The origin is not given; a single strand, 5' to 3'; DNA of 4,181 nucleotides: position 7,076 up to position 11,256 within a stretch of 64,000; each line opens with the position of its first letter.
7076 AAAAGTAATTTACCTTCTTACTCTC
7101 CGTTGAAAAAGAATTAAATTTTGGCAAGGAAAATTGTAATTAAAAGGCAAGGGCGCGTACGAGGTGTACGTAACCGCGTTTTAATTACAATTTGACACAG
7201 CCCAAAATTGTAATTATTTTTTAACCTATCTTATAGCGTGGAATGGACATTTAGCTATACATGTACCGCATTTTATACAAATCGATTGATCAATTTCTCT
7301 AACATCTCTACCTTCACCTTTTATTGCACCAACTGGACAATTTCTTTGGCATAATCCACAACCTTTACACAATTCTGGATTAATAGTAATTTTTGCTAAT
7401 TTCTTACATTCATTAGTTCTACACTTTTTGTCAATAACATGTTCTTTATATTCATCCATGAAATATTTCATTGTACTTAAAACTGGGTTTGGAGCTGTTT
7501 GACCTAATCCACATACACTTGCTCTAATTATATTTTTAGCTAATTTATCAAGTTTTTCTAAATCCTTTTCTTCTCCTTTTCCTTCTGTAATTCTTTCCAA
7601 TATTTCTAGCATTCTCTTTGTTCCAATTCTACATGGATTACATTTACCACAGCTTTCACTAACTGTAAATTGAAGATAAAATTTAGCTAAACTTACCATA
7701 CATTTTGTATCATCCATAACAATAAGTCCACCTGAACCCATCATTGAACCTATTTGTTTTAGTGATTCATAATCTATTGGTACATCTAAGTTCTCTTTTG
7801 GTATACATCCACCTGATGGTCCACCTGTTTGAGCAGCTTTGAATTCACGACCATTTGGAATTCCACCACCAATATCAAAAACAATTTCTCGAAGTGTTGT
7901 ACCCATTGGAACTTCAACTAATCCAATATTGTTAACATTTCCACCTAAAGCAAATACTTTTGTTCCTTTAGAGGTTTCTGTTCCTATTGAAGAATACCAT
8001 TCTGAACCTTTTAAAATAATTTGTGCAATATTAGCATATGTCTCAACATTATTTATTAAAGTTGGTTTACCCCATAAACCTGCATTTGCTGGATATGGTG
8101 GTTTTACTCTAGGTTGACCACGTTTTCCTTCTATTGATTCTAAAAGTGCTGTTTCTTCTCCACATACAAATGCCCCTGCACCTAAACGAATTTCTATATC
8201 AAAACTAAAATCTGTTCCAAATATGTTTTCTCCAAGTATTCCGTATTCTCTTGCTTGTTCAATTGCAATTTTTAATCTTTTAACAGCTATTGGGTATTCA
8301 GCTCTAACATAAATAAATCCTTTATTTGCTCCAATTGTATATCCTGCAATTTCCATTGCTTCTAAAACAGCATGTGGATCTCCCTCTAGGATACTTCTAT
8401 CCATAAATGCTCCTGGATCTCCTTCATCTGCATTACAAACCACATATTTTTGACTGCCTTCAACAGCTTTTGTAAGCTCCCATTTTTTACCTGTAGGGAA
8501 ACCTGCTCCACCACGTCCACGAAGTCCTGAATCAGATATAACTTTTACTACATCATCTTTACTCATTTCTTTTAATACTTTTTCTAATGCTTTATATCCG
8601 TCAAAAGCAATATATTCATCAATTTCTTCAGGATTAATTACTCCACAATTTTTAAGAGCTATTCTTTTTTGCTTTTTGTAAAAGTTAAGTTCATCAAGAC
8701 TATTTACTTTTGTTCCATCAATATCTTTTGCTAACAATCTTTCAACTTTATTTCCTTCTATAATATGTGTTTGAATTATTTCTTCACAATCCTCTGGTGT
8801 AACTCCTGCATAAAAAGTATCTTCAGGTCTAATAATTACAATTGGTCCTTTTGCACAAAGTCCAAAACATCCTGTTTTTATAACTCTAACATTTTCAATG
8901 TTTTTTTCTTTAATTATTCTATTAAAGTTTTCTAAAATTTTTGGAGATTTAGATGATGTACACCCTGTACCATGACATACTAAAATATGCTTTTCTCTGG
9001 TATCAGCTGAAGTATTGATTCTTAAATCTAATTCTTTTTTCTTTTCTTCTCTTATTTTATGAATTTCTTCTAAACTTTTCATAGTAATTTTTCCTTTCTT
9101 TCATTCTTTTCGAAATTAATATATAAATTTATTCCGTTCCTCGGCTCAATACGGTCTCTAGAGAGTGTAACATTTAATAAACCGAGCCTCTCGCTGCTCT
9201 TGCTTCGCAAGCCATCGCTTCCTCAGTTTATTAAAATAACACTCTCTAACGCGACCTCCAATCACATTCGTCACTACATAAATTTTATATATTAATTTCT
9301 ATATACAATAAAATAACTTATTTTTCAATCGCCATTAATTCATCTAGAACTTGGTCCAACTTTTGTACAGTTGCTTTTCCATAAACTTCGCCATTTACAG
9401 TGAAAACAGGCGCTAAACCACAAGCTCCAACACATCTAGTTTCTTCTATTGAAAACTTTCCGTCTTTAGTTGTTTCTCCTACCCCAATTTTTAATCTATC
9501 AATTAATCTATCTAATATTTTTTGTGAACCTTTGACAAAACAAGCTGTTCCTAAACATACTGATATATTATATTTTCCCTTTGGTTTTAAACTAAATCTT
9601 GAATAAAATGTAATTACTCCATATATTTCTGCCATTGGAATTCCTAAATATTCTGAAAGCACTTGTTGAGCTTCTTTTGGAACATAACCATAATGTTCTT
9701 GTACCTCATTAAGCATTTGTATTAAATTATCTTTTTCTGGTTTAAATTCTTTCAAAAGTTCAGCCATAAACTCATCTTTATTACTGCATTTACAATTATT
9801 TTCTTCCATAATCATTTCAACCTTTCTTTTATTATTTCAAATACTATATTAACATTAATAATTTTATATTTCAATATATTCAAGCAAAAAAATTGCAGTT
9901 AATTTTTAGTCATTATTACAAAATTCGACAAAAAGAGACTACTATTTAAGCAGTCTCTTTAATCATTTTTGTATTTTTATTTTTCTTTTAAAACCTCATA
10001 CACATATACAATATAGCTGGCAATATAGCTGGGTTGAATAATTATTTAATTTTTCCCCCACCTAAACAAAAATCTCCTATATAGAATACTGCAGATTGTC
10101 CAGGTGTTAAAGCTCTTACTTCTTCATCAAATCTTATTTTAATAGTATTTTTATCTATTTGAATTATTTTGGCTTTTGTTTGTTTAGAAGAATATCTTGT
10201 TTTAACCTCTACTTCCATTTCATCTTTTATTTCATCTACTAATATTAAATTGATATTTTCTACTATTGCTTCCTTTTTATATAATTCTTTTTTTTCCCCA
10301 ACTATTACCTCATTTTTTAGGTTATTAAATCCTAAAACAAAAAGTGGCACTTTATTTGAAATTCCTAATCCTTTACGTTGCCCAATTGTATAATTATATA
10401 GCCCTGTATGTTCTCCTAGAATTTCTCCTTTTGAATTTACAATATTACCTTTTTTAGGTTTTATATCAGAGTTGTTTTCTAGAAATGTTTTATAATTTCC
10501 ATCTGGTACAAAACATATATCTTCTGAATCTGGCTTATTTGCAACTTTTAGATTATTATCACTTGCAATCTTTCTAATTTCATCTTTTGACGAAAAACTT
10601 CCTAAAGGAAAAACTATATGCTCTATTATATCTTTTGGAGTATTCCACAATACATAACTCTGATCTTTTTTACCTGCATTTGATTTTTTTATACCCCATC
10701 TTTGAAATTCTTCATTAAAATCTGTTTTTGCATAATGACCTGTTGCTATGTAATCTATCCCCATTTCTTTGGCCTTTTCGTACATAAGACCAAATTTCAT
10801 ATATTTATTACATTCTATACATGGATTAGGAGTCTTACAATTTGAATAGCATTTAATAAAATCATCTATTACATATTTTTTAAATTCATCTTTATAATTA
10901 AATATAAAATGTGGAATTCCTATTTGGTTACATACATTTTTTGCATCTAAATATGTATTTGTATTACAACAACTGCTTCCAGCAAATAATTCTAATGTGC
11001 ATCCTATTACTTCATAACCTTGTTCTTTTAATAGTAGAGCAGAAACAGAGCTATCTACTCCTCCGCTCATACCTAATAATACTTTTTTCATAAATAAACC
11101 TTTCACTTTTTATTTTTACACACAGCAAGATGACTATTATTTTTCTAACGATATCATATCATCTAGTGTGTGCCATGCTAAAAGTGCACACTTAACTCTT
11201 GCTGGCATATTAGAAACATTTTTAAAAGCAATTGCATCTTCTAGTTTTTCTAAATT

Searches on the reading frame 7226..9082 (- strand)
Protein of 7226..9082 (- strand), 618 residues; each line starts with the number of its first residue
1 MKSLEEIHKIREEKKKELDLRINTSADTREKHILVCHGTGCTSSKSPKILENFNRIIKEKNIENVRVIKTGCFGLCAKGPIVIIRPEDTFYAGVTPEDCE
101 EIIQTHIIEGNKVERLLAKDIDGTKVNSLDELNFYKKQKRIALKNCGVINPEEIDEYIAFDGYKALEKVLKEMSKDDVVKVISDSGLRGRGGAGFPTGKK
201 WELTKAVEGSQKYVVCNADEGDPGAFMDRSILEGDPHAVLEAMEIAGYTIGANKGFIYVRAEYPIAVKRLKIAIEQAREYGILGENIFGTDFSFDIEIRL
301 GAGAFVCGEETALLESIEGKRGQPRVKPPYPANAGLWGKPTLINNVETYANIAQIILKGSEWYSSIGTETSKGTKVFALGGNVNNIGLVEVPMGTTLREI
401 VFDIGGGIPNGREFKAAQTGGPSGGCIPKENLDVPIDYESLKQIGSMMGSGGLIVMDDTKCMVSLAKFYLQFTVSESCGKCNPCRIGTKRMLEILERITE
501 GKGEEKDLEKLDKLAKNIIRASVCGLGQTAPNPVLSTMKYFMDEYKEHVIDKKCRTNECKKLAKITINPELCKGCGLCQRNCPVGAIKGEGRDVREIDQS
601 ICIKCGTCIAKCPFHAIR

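Call 42: search_protein_families(library=pfam, proteins=[window:7226-9082:-], max_evalue=0.00001)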
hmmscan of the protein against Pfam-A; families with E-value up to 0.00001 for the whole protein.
window:7226-9082:- (618 aa): 9 families
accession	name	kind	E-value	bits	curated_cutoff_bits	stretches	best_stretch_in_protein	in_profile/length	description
PF01512.22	Complex1_51K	-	1.3e-47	161.9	31.2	1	182-353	1-149/150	Nuo51 FMN-binding domain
PF10589.14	NADH_4Fe-4S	-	2.3e-33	114.4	23.5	1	465-548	2-85/85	NADH-ubiquinone oxidoreductase-F iron-sulfur binding region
PF00037.32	Fer4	-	8.1e-13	48.1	21.1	2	565-588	1-24/24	4Fe-4S binding domain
PF12837.12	Fer4_6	-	5e-10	39.3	25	1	564-587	1-24/24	4Fe-4S binding domain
PF12838.12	Fer4_7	-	8.4e-09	36.2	27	1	572-616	2-52/52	4Fe-4S dicluster domain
PF01257.25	2Fe-2S_thioredx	-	4.6e-08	33.5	24.8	1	30-105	65-143/145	Thioredoxin-like [2Fe-2S] ferredoxin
PF13237.11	Fer4_10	-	5.2e-08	33.1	25.5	1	564-613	1-53/53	4Fe-4S dicluster domain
PF12797.12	Fer4_2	-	7.9e-08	32.2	24.5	0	564-584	2-22/22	4Fe-4S binding domain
PF13187.11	Fer4_9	-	4.2e-06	27.1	27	1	572-617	2-52/52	4Fe-4S dicluster domain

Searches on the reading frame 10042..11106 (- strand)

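Call 80: search_protein_families(library=pfam, proteins=[window:10042-11106:-], max_evalue=0.00001)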
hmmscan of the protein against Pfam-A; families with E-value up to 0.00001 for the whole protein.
window:10042-11106:- (354 aa): 3 families
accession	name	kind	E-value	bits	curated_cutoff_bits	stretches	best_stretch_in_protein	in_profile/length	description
PF03054.22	tRNA_Me_trans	-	2e-67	227.3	20.6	1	7-201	1-201/202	tRNA methyl transferase HUP domain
PF20258.4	tRNA_Me_trans_C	-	1.8e-21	76.7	20.6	1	279-353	3-77/77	Aminomethyltransferase beta-barrel domain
PF20259.3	tRNA_Me_trans_M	-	7.9e-18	64.2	27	1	214-271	7-66/66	tRNA methyl transferase PRC-barrel domain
